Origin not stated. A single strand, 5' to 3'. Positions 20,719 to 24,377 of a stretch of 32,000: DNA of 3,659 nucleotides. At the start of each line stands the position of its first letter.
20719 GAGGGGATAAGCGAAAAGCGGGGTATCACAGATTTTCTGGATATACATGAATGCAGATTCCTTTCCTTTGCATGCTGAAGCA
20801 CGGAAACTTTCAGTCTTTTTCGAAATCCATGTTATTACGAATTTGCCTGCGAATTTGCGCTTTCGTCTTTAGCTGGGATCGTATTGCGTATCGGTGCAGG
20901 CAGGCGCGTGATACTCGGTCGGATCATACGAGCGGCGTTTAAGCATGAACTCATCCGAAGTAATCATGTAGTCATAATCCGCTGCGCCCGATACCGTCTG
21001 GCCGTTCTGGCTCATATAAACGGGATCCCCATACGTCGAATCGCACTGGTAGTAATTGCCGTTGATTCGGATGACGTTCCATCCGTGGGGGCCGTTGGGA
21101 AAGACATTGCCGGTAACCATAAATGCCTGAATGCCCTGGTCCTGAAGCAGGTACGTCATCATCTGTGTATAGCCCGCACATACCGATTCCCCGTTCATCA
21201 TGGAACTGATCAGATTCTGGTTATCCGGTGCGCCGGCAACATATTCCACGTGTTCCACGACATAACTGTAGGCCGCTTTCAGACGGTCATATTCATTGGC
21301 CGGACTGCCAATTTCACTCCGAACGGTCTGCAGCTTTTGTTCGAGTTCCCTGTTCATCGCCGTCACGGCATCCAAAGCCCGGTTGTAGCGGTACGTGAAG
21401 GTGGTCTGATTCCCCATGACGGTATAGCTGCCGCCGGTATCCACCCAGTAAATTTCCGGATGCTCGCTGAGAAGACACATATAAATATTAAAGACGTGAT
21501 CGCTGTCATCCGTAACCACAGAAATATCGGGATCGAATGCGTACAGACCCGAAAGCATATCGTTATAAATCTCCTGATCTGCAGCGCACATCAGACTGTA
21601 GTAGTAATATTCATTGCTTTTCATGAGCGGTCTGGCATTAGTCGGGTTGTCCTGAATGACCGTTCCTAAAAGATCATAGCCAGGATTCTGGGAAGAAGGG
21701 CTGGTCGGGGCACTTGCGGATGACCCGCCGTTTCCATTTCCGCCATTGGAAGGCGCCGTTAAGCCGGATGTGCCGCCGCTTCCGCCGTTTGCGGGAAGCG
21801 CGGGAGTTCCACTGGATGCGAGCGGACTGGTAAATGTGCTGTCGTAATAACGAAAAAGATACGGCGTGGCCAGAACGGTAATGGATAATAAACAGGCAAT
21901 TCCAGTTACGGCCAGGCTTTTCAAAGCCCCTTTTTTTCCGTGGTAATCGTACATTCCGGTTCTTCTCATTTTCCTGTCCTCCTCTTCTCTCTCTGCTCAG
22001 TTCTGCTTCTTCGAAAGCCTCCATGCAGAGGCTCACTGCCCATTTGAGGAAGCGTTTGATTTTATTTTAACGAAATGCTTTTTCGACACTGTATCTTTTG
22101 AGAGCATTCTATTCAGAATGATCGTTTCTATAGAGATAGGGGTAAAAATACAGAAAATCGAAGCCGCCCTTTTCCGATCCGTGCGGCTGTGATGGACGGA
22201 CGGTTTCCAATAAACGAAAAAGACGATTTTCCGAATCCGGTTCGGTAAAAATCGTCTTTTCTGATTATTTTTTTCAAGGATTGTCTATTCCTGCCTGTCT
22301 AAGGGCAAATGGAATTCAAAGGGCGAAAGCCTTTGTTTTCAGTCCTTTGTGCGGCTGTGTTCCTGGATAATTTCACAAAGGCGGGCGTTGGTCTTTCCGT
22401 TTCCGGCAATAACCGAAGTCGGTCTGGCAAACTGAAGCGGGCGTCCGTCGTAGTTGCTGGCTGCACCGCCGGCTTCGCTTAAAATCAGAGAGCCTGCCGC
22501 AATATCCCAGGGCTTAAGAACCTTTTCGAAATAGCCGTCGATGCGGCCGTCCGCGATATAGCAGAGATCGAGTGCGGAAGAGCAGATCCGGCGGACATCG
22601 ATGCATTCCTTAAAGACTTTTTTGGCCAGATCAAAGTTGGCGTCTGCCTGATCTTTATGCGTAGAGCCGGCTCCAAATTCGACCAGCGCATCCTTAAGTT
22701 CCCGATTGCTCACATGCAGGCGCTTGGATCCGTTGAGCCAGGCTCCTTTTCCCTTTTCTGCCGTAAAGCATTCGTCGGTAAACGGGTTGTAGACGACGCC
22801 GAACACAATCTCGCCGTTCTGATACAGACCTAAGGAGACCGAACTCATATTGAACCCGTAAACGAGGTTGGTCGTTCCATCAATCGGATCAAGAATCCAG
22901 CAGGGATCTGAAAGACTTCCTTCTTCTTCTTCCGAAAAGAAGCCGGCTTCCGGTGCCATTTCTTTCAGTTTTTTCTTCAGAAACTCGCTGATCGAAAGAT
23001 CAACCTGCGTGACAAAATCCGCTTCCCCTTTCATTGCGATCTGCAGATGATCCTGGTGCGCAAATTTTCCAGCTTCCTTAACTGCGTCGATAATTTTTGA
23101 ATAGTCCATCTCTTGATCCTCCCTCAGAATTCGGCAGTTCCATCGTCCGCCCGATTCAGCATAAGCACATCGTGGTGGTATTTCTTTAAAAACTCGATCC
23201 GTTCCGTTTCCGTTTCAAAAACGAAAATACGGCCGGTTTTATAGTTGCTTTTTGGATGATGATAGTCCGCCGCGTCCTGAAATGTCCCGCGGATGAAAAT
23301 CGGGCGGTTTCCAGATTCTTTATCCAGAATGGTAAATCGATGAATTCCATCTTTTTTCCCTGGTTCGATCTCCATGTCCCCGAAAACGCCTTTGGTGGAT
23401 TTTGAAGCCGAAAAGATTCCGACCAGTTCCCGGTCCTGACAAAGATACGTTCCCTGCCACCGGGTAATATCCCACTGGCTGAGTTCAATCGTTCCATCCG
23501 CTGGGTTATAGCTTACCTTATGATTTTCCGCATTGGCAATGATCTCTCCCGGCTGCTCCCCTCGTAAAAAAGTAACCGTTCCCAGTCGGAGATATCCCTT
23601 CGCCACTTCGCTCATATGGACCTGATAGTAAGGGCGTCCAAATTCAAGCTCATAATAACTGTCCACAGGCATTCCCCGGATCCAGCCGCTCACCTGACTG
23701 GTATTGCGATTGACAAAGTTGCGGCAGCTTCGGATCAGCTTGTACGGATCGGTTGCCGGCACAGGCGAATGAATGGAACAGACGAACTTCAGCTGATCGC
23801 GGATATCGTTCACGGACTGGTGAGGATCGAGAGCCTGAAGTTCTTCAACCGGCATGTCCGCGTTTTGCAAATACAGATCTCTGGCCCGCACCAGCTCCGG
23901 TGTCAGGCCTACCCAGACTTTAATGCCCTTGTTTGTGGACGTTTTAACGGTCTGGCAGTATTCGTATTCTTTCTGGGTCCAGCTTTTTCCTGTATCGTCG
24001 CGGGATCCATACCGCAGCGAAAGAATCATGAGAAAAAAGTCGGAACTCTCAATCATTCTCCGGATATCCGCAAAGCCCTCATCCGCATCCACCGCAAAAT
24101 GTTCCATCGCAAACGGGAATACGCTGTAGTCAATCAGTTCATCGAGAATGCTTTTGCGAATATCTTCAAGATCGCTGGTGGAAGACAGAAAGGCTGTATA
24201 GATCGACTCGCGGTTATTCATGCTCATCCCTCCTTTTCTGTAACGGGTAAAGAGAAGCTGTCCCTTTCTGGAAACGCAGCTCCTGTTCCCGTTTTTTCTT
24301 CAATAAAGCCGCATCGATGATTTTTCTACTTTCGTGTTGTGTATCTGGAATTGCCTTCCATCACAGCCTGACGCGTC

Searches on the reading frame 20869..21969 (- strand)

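Call 9: search_protein_families(library=pfam, max_evalue=0.01, proteins=[window:20869-21969:-])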
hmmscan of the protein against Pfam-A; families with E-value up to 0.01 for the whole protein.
window:20869-21969:- (366 aa): 1 family
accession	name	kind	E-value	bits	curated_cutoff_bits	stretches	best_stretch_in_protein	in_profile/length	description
PF01841.26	Transglut_core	-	2.6e-07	31.3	23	1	219-310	6-107/108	Transglutaminase-like superfamily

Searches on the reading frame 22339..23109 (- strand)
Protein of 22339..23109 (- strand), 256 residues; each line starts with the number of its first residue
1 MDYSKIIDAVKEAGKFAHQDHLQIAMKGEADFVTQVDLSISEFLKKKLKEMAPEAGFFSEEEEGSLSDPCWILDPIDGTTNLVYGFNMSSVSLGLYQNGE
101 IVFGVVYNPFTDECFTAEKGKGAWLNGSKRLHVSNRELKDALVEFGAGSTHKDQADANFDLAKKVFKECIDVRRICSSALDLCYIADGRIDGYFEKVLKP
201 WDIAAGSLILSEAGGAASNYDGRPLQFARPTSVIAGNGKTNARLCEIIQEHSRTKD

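Call 9: search_protein_families(library=pfam, max_evalue=0.01, proteins=[window:22339-23109:-])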
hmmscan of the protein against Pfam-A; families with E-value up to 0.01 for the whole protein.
window:22339-23109:- (256 aa): 1 family
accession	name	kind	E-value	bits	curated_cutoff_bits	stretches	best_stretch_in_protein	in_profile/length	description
PF00459.30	Inositol_P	-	8e-62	209.6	27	1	20-252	26-270/271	Inositol monophosphatase family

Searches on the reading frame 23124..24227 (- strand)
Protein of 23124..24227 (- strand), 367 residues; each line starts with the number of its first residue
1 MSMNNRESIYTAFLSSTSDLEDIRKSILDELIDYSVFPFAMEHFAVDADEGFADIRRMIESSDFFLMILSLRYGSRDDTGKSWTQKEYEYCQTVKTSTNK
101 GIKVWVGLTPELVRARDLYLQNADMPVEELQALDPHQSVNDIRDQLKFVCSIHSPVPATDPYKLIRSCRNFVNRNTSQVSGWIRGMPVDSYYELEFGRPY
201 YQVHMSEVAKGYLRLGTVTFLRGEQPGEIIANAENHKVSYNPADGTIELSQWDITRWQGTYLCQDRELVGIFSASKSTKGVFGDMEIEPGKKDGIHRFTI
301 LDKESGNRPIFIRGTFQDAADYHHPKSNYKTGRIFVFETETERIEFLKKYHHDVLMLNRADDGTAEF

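Call 9: search_protein_families(library=pfam, max_evalue=0.01, proteins=[window:23124-24227:-])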
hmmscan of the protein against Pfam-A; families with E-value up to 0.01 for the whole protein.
window:23124-24227:- (367 aa): 1 family
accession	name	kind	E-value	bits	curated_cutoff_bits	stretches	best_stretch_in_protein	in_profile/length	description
PF13271.11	DUF4062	-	7.7e-17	61.7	24.7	1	13-90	3-81/82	Domain of unknown function (DUF4062)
